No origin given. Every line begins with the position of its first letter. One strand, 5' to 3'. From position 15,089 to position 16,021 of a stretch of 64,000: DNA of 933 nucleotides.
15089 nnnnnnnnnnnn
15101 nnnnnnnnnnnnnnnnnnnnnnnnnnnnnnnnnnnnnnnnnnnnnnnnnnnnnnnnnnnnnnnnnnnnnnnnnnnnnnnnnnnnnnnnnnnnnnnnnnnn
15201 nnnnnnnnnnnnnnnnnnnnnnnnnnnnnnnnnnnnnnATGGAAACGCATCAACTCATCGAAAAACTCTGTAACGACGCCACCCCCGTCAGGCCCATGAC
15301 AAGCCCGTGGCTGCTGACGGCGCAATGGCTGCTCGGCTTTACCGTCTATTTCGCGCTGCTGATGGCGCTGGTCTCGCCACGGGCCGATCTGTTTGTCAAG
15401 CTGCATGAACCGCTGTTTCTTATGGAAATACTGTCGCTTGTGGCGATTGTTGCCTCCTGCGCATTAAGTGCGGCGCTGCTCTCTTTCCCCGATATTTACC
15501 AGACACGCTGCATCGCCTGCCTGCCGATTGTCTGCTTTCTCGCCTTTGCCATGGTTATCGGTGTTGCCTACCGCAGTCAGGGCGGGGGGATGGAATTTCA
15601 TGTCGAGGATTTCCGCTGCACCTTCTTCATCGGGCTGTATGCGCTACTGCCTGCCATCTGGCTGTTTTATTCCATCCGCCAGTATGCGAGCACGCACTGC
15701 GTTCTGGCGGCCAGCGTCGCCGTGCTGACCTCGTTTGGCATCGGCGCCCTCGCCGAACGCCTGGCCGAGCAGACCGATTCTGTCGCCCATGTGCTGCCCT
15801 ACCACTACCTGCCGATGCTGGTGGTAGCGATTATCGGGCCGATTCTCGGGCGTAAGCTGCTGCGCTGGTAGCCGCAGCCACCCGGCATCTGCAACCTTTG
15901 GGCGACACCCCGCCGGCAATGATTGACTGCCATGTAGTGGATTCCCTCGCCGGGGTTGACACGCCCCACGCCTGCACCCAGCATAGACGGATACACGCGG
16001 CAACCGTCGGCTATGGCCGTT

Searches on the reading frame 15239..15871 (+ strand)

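Call 75: search_protein_families(library=pfam, proteins=[window:15239-15871:+], max_evalue=0.00001)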
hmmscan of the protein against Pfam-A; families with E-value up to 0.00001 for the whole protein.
window:15239-15871:+ (210 aa): 1 family
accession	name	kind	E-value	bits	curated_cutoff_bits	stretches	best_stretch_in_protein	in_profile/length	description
PF06532.16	NrsF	-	2.2e-34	119.5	26.8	1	10-210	1-204/204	Negative regulator of sigma F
